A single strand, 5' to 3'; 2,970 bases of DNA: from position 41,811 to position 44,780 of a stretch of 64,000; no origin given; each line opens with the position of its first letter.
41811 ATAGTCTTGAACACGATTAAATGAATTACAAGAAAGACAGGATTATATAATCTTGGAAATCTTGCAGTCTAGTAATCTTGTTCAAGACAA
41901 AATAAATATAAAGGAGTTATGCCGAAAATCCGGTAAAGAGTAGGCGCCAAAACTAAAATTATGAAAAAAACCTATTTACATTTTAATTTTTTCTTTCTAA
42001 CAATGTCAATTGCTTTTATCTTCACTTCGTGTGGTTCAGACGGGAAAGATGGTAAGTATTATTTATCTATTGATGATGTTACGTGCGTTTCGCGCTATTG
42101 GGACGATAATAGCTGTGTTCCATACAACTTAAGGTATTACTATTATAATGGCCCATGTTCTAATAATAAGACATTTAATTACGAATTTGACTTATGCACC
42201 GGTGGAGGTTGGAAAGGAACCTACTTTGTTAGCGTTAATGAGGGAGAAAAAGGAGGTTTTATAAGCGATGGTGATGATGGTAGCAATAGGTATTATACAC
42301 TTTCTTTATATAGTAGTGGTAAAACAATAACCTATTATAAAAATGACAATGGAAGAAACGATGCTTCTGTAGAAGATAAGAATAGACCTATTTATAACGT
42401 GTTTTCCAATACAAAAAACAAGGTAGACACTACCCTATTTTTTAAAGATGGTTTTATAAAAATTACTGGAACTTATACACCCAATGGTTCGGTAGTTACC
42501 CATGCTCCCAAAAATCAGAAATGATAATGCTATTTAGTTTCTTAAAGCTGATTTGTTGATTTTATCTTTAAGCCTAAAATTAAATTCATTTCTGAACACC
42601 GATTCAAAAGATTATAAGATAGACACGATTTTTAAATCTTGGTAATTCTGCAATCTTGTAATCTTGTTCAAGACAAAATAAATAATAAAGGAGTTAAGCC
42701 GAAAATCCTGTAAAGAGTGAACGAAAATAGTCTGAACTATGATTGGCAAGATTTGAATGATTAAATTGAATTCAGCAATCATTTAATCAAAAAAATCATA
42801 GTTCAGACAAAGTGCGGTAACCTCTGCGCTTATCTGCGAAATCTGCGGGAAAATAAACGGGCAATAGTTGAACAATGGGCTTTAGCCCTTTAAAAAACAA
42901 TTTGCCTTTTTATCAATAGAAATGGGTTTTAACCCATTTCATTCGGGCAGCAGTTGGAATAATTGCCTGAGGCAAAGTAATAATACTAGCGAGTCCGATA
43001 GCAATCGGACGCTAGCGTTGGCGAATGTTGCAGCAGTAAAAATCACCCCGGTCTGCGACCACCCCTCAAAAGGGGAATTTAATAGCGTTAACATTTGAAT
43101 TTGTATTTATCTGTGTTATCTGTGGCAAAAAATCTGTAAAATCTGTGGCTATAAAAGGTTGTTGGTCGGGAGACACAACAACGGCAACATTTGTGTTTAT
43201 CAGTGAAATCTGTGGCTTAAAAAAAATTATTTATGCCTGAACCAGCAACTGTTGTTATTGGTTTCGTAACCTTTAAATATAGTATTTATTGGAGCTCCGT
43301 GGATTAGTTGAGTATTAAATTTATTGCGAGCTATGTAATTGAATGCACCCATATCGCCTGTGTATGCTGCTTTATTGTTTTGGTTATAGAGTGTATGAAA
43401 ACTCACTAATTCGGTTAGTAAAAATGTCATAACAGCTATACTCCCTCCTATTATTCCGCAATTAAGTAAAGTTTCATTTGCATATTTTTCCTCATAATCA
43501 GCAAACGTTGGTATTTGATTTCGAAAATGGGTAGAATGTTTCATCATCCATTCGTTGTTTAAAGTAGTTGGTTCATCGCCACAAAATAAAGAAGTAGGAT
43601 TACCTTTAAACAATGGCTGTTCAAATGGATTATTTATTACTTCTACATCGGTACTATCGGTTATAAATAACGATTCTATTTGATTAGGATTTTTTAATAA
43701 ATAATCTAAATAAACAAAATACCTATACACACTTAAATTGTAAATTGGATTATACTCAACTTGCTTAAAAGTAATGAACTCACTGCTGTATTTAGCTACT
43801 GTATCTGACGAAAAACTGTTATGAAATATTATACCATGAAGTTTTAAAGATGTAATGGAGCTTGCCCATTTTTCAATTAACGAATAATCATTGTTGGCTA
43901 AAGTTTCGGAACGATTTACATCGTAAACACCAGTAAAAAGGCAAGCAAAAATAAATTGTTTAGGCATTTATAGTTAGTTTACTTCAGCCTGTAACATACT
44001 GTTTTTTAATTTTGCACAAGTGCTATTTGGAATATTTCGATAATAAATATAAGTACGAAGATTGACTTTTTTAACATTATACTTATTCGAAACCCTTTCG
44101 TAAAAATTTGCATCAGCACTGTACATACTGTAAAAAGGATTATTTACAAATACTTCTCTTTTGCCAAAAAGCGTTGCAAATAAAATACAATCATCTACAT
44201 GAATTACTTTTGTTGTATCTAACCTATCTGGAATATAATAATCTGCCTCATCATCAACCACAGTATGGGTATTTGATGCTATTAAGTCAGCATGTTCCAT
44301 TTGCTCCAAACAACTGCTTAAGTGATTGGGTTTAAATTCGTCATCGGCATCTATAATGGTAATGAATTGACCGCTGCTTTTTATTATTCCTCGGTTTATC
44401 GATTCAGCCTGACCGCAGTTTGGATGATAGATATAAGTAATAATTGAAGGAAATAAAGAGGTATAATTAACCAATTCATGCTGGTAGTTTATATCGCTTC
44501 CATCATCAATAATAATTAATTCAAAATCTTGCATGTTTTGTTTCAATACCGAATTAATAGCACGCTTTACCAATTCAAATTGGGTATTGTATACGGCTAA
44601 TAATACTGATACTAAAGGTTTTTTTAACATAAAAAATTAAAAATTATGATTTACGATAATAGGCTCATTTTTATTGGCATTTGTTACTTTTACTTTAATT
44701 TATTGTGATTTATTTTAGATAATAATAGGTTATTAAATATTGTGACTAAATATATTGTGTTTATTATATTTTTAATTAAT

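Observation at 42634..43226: Duplicated promoter/5'-UTR segment driving no ORF, followed by a 500-nt hairpin- and iteron-rich block: candidate ncRNA or relic origin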

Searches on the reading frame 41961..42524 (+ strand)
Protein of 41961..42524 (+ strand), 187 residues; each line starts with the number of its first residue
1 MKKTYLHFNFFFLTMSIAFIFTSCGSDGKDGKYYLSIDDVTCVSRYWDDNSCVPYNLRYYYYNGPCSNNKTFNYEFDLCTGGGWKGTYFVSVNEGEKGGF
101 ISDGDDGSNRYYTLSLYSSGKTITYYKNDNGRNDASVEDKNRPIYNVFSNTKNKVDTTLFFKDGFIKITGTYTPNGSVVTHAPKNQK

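Call 10: search_protein_families(library=pfam, proteins=[window:41961-42524:+], max_evalue=0.01)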
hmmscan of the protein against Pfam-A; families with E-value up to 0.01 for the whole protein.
window:41961-42524:+ (187 aa): 0 families

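Call 15: find_encoding_contigs(protein=window:41961-42524:+, flank=10000, max_places=10)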
Protein window:41961-42524:+ (187 aa): 2 contigs read that carry it; 1 place shown.
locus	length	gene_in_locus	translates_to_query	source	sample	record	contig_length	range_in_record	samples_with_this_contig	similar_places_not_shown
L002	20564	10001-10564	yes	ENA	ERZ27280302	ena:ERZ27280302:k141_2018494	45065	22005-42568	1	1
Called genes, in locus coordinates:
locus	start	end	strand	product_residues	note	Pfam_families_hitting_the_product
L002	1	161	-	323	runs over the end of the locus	PF00535:Glycos_transf_2, PF10111:Glyco_tranf_2_2, PF13641:Glyco_tranf_2_3 (weak)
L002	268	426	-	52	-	-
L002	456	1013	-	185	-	PF13858:DUF4199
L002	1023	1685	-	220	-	-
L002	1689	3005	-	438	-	PF12890:DHOase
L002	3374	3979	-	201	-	PF00072:Response_reg, PF00196:GerE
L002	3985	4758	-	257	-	PF07730:HisKA_3, PF02518:HATPase_c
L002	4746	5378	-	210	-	-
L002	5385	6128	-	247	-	-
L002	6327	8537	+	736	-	-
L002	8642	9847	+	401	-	PF00877:NLPC_P60 (weak)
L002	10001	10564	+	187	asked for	-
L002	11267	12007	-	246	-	-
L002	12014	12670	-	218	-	PF00535:Glycos_transf_2, PF10111:Glyco_tranf_2_2 (weak)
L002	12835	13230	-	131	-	-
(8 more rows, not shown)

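Call 23: find_homologous_proteins(query=window:41961-42524:+)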
Query window:41961-42524:+ (187 aa): 3 proteins with E <= 0.001 among 23 candidates.
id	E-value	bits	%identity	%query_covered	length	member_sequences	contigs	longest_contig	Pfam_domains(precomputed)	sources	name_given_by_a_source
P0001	6.7e-124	429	100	100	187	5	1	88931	-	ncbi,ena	-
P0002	4.6e-98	345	81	100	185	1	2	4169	-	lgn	-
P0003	1.6e-94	333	76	99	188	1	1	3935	-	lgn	-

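Call 24: find_encoding_contigs(protein=P0002, flank=10000)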
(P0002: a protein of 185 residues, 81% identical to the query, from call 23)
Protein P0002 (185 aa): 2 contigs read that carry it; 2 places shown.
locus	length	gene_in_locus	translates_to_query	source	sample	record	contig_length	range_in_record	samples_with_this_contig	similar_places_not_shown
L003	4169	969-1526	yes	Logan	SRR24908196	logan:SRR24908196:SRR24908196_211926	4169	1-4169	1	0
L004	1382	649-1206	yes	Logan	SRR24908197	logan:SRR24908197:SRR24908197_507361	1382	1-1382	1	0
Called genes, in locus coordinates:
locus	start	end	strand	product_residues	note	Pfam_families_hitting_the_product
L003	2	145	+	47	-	?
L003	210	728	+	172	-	-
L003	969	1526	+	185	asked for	-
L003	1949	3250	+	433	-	PF18962:Por_Secre_tail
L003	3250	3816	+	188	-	-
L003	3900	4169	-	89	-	?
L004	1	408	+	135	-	?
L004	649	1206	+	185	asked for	-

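Call 25: find_encoding_contigs(protein=P0003, flank=10000)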
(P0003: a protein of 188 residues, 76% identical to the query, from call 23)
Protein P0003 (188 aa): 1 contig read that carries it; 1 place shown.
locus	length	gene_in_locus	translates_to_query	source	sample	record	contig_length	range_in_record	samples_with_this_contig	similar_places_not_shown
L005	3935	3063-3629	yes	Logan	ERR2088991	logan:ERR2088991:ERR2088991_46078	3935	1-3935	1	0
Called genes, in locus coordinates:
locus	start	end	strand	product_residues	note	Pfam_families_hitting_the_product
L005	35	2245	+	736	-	-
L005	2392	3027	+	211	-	-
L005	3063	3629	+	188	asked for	-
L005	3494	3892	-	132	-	-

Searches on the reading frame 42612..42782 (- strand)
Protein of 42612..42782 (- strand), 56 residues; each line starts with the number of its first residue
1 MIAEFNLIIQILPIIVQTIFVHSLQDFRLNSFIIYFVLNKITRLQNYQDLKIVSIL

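Call 113: search_protein_families(library=pfam, proteins=[window:42612-42782:-], max_evalue=1)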
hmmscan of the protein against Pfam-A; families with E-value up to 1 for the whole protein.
window:42612-42782:- (56 aa): 0 families

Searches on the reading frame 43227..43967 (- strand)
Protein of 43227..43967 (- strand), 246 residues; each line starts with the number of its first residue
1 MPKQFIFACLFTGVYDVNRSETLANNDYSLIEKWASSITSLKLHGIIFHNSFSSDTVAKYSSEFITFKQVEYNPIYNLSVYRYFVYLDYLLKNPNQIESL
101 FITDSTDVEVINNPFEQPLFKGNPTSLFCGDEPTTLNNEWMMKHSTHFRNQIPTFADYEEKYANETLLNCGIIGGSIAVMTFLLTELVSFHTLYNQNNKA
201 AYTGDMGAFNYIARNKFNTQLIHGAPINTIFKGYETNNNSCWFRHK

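Call 10: search_protein_families(library=pfam, proteins=[window:43227-43967:-], max_evalue=0.01)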
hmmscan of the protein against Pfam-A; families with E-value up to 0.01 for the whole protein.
window:43227-43967:- (246 aa): 0 families

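Call 14: find_encoding_contigs(protein=window:43227-43967:-, flank=10000, max_places=10)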
Protein window:43227-43967:- (246 aa): 2 contigs read that carry it; 1 place shown.
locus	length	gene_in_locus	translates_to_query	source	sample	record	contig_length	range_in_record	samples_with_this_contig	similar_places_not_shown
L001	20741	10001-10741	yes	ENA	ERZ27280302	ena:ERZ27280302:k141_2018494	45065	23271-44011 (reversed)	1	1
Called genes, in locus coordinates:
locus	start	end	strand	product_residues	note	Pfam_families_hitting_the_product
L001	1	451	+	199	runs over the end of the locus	-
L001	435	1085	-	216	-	PF13302:Acetyltransf_3, PF13420:Acetyltransf_4, PF00583:Acetyltransf_1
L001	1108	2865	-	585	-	PF01841:Transglut_core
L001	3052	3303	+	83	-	-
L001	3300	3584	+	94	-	-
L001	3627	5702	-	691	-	PF03571:Peptidase_M49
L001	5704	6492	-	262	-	PF18962:Por_Secre_tail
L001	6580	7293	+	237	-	PF13847:Methyltransf_31, PF08241:Methyltransf_11, PF08242:Methyltransf_12 (faint), PF13649:Methyltransf_25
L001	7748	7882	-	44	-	-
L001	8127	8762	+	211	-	PF13628:DUF4142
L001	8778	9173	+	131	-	-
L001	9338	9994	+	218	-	PF00535:Glycos_transf_2, PF10111:Glyco_tranf_2_2 (weak)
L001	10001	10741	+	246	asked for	-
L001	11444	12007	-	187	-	-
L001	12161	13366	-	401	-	PF00877:NLPC_P60 (weak)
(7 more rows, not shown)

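Call 54: find_homologous_proteins(query=window:43227-43967:-)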
Query window:43227-43967:- (246 aa): 1406 proteins with E <= 0.001 among 1540 candidates; the best 120 are listed.
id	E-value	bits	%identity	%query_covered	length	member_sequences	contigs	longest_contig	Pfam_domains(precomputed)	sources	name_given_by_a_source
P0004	2.8e-154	530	93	100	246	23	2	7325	-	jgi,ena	jgi:hypothetical protein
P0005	1.2e-137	475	83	100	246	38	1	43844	-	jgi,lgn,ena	jgi:hypothetical protein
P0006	7.8e-135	466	80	100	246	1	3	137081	-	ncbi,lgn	-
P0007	3.8e-130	451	77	100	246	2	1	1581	-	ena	-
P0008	1.1e-127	443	76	100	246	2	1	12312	-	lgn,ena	-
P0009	1.3e-126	439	76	100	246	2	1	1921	-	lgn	-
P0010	5.5e-126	437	76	100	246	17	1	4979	-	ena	-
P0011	7.5e-126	437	76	100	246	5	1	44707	-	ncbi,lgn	-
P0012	1.4e-124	433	76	100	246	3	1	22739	-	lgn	-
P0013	2.1e-124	432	76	100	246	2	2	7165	-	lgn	-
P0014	3.4e-123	428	75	100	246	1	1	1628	-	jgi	jgi:hypothetical protein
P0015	4.5e-123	428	76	100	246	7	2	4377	-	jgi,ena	jgi:hypothetical protein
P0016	1.2e-122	426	75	100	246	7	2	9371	-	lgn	-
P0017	5.7e-121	421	74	100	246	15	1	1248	-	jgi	-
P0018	6.5e-119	414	72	100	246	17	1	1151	-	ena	-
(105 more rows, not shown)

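Call 55: find_encoding_contigs(protein=P0004, flank=4000, max_places=2)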
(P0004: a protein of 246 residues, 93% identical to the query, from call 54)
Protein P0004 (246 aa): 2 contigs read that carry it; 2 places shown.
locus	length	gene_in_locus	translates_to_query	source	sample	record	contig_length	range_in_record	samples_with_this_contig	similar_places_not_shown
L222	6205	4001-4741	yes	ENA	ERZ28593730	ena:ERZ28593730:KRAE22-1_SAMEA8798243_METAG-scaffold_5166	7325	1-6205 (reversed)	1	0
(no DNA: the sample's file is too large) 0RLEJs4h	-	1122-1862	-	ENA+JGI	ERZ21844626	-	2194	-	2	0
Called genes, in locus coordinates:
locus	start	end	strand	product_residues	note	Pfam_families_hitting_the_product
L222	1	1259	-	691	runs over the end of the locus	PF03571:Peptidase_M49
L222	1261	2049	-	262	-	PF18962:Por_Secre_tail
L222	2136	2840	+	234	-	PF13847:Methyltransf_31, PF08241:Methyltransf_11, PF08242:Methyltransf_12 (weak), PF13649:Methyltransf_25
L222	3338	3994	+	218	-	PF00535:Glycos_transf_2, PF10111:Glyco_tranf_2_2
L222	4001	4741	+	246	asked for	-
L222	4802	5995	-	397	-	PF00931:NB-ARC (faint), PF13173:AAA_14, PF13635:DUF4143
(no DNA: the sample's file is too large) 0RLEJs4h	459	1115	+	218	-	PF00535:Glycos_transf_2, PF10111:Glyco_tranf_2_2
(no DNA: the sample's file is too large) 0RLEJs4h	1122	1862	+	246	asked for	-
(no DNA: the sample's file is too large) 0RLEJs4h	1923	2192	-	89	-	?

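Call 56: find_encoding_contigs(protein=P0005, flank=4000, max_places=2)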
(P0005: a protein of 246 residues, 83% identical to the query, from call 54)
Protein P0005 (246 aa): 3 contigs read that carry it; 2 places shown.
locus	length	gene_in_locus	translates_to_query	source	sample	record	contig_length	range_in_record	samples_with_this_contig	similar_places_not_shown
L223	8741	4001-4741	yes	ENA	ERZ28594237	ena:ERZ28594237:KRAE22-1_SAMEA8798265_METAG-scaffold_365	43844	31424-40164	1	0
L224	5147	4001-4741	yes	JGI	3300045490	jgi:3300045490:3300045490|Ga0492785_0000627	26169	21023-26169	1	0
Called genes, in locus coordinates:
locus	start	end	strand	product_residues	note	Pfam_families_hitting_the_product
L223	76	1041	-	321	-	-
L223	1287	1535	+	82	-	-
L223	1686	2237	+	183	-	-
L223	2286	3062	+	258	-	-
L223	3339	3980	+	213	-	PF00535:Glycos_transf_2, PF10111:Glyco_tranf_2_2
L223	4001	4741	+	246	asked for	-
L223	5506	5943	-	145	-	PF01797:Y1_Tnp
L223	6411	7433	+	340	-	-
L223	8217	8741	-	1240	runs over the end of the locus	PF13385:Laminin_G_3, PF19081:Ig_7, PF18962:Por_Secre_tail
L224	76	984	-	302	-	-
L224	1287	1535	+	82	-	-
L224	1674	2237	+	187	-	-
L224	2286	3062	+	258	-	-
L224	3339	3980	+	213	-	PF00535:Glycos_transf_2, PF10111:Glyco_tranf_2_2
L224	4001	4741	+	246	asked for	-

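Call 57: find_encoding_contigs(protein=P0006, flank=4000, max_places=2)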
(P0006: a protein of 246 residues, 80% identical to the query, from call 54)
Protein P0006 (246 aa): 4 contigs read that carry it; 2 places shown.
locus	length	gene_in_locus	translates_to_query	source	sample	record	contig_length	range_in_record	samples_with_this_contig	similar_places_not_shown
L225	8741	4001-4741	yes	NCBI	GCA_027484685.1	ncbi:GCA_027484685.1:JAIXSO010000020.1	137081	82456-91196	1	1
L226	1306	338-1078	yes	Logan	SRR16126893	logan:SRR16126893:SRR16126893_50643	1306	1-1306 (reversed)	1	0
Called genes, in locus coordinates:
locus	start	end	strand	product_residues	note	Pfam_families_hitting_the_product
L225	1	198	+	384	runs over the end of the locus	-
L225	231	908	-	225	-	PF00072:Response_reg, PF00486:Trans_reg_C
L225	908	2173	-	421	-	PF00512:HisKA, PF02518:HATPase_c, PF13589:HATPase_c_3 (weak)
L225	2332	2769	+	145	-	PF07610:DUF1573, PF22544:HYDIN_VesB_CFA65-like_Ig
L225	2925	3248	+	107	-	PF09926:DUF2158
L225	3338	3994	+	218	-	PF00535:Glycos_transf_2, PF10111:Glyco_tranf_2_2 (weak)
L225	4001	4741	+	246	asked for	-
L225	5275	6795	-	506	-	PF18962:Por_Secre_tail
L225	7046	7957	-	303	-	-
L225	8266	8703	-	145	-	PF01797:Y1_Tnp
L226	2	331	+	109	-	?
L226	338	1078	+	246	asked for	-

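Call 58: find_encoding_contigs(protein=P0011, flank=4000, max_places=2)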
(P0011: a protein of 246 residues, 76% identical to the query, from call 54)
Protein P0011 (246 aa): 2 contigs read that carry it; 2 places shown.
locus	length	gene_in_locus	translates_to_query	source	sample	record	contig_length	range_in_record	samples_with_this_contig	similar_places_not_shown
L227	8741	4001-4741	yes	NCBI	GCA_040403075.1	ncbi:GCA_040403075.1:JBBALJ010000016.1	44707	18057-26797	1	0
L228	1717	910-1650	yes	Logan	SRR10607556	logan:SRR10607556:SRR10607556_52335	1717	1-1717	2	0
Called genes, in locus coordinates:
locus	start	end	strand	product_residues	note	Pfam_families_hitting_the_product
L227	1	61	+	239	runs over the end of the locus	PF01036:Bac_rhodopsin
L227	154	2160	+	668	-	PF05834:Lycopene_cycl, PF15461:BCD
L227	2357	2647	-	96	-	PF13470:PIN_3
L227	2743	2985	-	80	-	-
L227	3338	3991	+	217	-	PF00535:Glycos_transf_2, PF10111:Glyco_tranf_2_2 (weak)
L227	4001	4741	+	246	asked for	-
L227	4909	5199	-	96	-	-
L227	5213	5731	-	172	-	-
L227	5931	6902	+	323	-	PF08885:GSCFA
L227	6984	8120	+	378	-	PF05496:RuvB_N (faint), PF13177:DNA_pol3_delta2, PF13401:AAA_22, PF00004:AAA, PF07728:AAA_5 (weak), PF22608:DNAX_ATPase_lid, PF12169:DNA_pol3_gamma3, PF21694:DNA_pol3_delta_C (weak), +1 more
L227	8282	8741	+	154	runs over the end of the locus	PF28557:DUF8439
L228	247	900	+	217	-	PF00535:Glycos_transf_2, PF10111:Glyco_tranf_2_2 (weak)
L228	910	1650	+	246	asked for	-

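Call 62: search_protein_families(library=ncbifam, proteins=[L223:5506-5943:-, L225:8266-8703:-], max_evalue=0.01)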
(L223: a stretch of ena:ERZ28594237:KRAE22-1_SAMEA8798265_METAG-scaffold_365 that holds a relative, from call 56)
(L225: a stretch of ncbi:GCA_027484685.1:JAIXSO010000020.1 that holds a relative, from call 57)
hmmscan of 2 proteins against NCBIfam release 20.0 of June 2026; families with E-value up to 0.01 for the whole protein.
L223:5506-5943:- (145 aa): 3 families
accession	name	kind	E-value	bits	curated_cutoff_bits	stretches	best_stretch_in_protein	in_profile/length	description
NF033573.1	transpos_IS200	equivalog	1.7e-19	70.3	55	1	5-117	10-126/126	IS200/IS605 family transposase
NF047646.1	REP_Tyr_transpos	equivalog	5.9e-08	32.7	80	1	10-115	14-127/146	REP-associated tyrosine transposase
NF052299.1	CT360_fam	equivalog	0.0073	16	250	1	24-120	53-148/207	CT360 family protein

L225:8266-8703:- (145 aa): 3 families
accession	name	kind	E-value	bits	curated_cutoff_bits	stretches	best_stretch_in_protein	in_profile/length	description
NF033573.1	transpos_IS200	equivalog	1.7e-19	70.3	55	1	5-117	10-126/126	IS200/IS605 family transposase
NF047646.1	REP_Tyr_transpos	equivalog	5.9e-08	32.7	80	1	10-116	14-128/146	REP-associated tyrosine transposase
NF052299.1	CT360_fam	equivalog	0.0052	16.4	250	1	24-122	53-150/207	CT360 family protein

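Call 63: search_protein_families(library=pfam, proteins=[L223:5506-5943:-, L225:8266-8703:-], max_evalue=0.01)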
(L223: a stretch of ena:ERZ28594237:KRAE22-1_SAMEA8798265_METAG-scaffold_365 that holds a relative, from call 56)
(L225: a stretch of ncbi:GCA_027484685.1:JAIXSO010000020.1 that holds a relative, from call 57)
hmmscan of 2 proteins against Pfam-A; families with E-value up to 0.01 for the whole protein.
L223:5506-5943:- (145 aa): 1 family
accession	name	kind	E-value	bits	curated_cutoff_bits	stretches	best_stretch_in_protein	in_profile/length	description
PF01797.21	Y1_Tnp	-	1.2e-28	100.1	23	1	5-118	4-121/121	Transposase IS200 like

L225:8266-8703:- (145 aa): 1 family
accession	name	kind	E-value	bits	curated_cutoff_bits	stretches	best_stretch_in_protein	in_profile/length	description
PF01797.21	Y1_Tnp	-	1.2e-28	100.1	23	1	5-118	4-121/121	Transposase IS200 like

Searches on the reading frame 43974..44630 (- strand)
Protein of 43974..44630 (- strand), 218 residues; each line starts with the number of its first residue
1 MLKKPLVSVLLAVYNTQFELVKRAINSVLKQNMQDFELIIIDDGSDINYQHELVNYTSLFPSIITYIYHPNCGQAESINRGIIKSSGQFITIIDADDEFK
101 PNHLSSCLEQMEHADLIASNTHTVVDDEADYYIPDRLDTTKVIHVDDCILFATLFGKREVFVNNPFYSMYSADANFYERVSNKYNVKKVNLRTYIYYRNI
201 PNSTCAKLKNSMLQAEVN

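Call 10: search_protein_families(library=pfam, proteins=[window:43974-44630:-], max_evalue=0.01)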
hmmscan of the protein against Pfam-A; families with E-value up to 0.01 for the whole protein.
window:43974-44630:- (218 aa): 2 families
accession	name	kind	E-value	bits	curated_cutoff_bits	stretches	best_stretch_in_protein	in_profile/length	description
PF00535.33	Glycos_transf_2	-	1.1e-24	87.7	23.3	1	8-143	1-132/168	Glycosyl transferase family 2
PF10111.15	Glyco_tranf_2_2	-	4.3e-07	30.1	27.3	1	10-147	3-139/276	Glycosyltransferase like family 2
